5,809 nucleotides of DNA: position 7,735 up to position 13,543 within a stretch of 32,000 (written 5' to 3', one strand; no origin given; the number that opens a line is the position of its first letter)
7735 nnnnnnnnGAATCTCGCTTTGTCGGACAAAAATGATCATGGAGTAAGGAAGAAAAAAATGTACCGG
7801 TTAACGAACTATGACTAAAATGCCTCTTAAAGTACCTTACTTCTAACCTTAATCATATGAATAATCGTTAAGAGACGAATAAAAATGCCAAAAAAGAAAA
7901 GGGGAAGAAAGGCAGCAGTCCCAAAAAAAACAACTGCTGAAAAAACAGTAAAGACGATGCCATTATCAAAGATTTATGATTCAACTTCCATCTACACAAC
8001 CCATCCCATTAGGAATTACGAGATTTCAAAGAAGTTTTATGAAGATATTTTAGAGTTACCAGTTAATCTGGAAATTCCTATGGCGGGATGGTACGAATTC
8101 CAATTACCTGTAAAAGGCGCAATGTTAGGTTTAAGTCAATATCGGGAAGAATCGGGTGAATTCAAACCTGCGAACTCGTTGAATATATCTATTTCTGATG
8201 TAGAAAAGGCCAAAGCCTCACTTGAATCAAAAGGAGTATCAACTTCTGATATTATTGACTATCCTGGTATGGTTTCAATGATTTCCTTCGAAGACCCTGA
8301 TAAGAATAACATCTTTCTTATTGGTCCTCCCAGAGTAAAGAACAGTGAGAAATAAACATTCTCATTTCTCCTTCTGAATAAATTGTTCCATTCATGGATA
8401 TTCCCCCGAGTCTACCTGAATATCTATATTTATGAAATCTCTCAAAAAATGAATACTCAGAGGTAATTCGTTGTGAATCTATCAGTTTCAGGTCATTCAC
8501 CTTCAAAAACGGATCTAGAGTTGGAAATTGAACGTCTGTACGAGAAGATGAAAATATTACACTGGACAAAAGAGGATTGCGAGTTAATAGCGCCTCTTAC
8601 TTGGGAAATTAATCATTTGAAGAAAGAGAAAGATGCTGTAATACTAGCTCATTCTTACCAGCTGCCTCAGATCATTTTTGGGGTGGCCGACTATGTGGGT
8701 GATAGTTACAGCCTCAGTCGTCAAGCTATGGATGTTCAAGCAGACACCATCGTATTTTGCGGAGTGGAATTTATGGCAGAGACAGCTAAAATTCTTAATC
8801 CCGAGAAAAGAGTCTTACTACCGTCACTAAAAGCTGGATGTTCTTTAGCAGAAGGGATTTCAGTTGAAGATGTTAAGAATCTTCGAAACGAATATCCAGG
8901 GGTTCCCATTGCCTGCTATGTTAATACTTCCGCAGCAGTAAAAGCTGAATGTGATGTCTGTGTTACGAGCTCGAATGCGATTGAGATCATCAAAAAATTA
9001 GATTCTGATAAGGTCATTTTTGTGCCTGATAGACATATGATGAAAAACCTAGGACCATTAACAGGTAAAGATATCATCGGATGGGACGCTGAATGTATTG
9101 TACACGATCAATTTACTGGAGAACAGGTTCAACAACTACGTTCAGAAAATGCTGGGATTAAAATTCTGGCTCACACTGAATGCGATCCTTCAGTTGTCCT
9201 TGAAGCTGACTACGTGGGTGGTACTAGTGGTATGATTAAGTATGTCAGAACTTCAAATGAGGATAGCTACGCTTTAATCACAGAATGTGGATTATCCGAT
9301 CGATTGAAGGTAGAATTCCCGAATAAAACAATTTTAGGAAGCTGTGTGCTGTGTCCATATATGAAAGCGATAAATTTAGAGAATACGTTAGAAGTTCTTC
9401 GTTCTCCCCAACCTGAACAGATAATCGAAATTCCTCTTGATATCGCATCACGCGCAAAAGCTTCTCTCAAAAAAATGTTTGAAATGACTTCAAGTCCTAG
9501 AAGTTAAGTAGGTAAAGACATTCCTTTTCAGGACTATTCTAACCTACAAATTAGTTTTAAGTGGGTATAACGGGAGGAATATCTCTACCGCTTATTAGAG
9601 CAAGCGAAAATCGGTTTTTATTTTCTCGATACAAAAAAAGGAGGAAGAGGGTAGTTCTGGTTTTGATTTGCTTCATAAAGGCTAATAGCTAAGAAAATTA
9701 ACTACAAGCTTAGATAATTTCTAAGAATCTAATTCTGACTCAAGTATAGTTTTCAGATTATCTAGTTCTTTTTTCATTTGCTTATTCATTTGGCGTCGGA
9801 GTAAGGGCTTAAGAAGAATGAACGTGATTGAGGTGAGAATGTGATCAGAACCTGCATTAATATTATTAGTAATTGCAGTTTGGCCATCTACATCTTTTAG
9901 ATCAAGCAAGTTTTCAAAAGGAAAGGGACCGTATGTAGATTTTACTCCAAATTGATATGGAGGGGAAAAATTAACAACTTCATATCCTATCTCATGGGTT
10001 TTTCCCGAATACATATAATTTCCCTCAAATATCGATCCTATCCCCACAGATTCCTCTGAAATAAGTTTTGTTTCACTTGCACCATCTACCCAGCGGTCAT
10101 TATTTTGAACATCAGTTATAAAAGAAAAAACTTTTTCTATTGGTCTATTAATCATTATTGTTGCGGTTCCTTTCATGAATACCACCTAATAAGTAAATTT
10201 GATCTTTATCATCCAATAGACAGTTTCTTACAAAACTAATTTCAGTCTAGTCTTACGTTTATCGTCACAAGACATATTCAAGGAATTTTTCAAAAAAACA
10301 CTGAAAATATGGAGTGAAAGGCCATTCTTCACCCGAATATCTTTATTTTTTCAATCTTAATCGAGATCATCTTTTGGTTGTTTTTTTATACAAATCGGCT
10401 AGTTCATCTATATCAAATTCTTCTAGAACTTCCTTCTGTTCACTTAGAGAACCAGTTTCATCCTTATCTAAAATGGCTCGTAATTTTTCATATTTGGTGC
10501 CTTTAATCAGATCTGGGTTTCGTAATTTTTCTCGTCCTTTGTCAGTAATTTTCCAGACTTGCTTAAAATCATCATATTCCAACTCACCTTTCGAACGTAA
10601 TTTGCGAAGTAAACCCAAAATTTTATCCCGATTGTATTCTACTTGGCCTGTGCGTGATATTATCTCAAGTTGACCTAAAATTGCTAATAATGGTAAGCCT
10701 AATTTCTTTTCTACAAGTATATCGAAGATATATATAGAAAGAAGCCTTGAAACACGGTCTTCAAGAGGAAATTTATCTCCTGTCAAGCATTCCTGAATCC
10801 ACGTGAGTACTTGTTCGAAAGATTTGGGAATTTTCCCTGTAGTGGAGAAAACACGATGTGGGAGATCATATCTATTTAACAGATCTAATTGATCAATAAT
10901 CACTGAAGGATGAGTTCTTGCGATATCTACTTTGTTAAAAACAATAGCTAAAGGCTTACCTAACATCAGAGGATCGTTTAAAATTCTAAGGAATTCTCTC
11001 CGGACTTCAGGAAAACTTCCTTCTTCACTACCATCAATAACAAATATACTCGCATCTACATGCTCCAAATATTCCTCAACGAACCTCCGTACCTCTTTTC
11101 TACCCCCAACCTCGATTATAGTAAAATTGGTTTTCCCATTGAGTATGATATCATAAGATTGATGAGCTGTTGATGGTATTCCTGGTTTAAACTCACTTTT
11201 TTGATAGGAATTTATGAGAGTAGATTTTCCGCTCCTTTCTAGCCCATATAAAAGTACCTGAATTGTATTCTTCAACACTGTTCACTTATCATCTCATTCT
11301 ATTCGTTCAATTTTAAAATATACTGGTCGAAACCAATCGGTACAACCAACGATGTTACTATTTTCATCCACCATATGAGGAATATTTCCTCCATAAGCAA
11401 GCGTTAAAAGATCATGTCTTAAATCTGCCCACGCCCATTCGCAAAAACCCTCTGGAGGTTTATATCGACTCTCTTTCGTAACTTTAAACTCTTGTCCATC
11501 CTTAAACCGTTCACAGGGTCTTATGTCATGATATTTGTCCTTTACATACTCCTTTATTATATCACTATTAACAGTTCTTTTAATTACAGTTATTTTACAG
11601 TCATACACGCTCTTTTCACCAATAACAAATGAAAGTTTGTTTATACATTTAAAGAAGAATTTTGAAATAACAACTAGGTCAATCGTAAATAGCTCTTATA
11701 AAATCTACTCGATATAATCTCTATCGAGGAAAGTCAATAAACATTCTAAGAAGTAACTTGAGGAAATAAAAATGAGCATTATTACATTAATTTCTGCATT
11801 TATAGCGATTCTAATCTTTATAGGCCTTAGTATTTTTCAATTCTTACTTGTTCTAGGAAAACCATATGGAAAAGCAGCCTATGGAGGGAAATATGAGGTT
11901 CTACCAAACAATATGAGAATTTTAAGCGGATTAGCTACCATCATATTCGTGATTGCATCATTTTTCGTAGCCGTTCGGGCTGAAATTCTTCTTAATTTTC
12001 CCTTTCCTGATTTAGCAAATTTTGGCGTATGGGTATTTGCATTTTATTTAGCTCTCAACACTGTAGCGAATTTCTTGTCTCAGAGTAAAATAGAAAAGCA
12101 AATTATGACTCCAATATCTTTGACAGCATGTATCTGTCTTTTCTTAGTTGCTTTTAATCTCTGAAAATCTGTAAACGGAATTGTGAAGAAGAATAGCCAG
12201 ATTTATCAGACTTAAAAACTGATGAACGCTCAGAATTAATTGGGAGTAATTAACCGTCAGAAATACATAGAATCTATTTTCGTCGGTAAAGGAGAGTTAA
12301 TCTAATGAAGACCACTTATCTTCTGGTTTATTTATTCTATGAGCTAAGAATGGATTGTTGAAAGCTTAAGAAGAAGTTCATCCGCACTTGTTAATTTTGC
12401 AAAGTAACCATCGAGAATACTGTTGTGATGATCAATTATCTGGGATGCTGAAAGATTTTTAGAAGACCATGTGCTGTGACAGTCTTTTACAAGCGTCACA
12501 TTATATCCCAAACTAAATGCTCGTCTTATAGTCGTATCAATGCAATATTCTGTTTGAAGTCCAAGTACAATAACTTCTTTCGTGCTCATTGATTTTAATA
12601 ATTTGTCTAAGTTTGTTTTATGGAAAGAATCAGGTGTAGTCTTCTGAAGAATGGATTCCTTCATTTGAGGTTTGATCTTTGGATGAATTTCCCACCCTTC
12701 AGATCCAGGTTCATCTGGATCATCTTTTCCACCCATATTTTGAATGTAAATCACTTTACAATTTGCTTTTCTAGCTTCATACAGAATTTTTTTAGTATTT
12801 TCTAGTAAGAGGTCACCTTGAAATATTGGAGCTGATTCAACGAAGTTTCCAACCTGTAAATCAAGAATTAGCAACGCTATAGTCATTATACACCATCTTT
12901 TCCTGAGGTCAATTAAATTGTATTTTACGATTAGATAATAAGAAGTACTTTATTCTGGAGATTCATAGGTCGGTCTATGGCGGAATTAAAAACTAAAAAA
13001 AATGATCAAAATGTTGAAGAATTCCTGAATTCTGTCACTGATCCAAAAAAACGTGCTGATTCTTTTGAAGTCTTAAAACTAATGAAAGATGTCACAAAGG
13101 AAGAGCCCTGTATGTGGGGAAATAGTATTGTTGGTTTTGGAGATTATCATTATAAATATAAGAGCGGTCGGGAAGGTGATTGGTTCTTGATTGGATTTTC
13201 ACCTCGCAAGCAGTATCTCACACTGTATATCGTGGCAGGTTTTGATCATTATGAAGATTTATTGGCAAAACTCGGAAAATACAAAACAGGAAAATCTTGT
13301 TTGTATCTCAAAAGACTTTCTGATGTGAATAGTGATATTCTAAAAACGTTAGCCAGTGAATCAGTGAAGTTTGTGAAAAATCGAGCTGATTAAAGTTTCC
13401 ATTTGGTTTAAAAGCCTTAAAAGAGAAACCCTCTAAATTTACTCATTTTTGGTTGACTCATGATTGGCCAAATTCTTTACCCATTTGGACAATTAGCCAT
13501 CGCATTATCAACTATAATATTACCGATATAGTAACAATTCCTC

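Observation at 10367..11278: Arf-like GTPase fused to a PadR-like winged-helix domain, with an altered switch II (EVGGR)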

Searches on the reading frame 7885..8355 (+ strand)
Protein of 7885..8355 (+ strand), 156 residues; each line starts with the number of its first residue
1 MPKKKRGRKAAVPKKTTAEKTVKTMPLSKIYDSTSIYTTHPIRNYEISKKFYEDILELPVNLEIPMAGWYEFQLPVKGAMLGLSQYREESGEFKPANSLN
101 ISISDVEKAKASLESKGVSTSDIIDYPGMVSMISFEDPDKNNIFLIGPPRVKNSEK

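Call 15: search_protein_families(library=pfam, proteins=[window:7885-8355:+], max_evalue=0.01)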
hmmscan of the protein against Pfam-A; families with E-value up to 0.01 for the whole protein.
window:7885-8355:+ (156 aa): 2 families
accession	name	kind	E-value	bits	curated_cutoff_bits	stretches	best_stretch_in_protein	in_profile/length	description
PF00903.31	Glyoxalase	-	2.9e-07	31.3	20.6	1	42-143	9-119/121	Glyoxalase/Bleomycin resistance protein/Dioxygenase superfamily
PF12681.13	Glyoxalase_2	-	2e-05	25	30.1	1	42-143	8-111/118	Glyoxalase-like domain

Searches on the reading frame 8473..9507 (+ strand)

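Call 15: search_protein_families(library=pfam, proteins=[window:8473-9507:+], max_evalue=0.01)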
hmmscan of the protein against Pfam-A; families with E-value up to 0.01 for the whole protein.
window:8473-9507:+ (344 aa): 1 family
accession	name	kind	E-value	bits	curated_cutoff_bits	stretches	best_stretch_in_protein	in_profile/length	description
PF02445.21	NadA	-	4.1e-107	358.1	27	1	45-337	2-295/295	Quinolinate synthetase A protein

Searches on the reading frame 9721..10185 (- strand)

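Call 15: search_protein_families(library=pfam, proteins=[window:9721-10185:-], max_evalue=0.01)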
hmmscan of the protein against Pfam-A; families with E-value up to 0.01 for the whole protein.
window:9721-10185:- (154 aa): 1 family
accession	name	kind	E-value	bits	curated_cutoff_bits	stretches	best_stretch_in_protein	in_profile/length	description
PF10604.15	Polyketide_cyc2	-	2.6e-10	41.2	27.4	1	7-149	5-142/142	Polyketide cyclase / dehydrase and lipid transport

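Call 20: search_protein_families(library=ncbifam, proteins=[window:9721-10185:-], max_evalue=0.1)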
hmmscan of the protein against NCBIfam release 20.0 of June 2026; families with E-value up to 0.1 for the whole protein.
window:9721-10185:- (154 aa): 2 families
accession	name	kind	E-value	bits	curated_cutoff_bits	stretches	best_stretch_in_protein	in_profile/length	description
NF047582.1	LIC13081_fam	equivalog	0.0015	18.6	185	1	7-149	5-140/154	LIC13081 family protein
NF047960.1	TA_Rv0910_toxin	equivalog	0.0031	17.5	100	1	8-145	6-139/141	type II toxin-antitoxin system Rv0910 family toxin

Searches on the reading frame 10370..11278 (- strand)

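Call 5: search_protein_families(library=pfam, proteins=[window:10370-11278:-], max_evalue=1)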
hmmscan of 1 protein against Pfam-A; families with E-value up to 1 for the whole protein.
window:10370-11278:- (303 aa): 13 families
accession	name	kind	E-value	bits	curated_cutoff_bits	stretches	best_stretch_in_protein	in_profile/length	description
PF00025.27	Arf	-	3e-21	76.1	22.3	1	4-163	13-172/174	ADP-ribosylation factor family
PF00071.28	Ras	-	3.2e-07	30.5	21.6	1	8-123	2-120/162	Ras family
PF00503.26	G-alpha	-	5.5e-07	29.5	48.8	2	35-119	169-262/333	G-protein alpha subunit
PF01926.29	MMR_HSR1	-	1.2e-06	29.1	21.9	1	8-116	2-113/113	50S ribosome-binding GTPase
PF08477.19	Roc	-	2.6e-06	28.1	27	1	8-118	2-119/119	Ras of Complex, Roc, domain of DAPkinase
PF09439.16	SRPRB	-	0.0012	18.7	25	1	6-84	4-83/178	Signal recognition particle receptor beta subunit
PF04670.18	Gtr1_RagA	-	0.0019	18.1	22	1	7-101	1-103/232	Gtr1/RagA G protein conserved region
PF13191.12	AAA_16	-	0.0035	18.3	32.6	1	8-124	27-148/167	AAA ATPase domain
PF01637.24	ATPase_2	-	0.013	15.7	33.2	1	8-25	23-40/225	ATPase domain predominantly from Archaea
PF13401.12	AAA_22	-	0.028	15.2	27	1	9-105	9-63/130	AAA domain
PF00009.33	GTP_EFTU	-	0.029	14.4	26.5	1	43-137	65-154/188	Elongation factor Tu GTP binding domain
PF09827.14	CRISPR_Cas2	-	0.056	14.1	23.8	1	42-101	7-55/74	CRISPR associated protein Cas2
PF14338.12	Mrr_N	-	0.081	13.5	29.5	1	224-253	58-86/87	Mrr N-terminal domain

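Call 6: search_protein_families(library=ncbifam, proteins=[window:10370-11278:-], max_evalue=1)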
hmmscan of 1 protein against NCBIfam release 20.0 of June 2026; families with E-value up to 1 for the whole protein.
window:10370-11278:- (303 aa): 8 families
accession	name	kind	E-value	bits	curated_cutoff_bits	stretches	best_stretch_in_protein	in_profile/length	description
TIGR00231.1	small_GTP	domain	1.9e-12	47.3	42.5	1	4-121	2-126/164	GTP-binding protein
TIGR01394.1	TypA_BipA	equivalog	0.0011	17.3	757.3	1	50-134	64-144/594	translational GTPase TypA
NF000908.1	PRK00089.1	equivalog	0.0026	17.1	237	1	64-166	73-168/291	GTPase Era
NF009379.0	PRK12740.1-3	equivalog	0.012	14.1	513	1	49-135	72-153/674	elongation factor G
TIGR03594.1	GTPase_EngA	equivalog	0.023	13.7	306.7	1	8-122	3-123/432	ribosome biogenesis GTPase Der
TIGR03596.1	GTPase_YlqF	equivalog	0.065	12.6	208.2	0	2-27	115-140/276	ribosome biogenesis GTPase YlqF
NF003255.0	PRK04213.1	equivalog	0.089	12.1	164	0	60-84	77-101/204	GTP-binding protein EngB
NF008956.1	PRK12299.1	equivalog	0.13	11.2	300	1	7-123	160-285/327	GTPase ObgE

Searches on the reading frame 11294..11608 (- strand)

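Call 15: search_protein_families(library=pfam, proteins=[window:11294-11608:-], max_evalue=0.01)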
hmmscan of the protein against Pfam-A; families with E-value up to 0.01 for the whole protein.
window:11294-11608:- (104 aa): 0 families

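Call 20: search_protein_families(library=ncbifam, proteins=[window:11294-11608:-], max_evalue=0.1)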
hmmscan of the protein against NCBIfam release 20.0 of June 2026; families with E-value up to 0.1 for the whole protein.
window:11294-11608:- (104 aa): 1 family
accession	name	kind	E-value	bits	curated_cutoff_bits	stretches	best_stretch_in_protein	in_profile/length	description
TIGR04076.1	TIGR04076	subfamily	5.6e-19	68.5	33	1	1-104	1-90/91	TIGR04076 family protein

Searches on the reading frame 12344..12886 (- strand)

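Call 15: search_protein_families(library=pfam, proteins=[window:12344-12886:-], max_evalue=0.01)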
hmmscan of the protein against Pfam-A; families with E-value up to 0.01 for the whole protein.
window:12344-12886:- (180 aa): 1 family
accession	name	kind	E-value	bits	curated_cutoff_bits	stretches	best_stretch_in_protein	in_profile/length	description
PF00857.26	Isochorismatase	-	3.9e-32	112.2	27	1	4-143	2-154/175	Isochorismatase domain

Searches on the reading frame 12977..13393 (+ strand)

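Call 15: search_protein_families(library=pfam, proteins=[window:12977-13393:+], max_evalue=0.01)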
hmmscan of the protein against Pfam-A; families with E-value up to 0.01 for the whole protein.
window:12977-13393:+ (138 aa): 1 family
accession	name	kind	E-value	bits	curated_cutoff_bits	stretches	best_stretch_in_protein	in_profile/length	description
PF08818.16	DUF1801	-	6.6e-12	46.1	27.2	1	26-129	2-84/85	Domain of unknown function (DU1801)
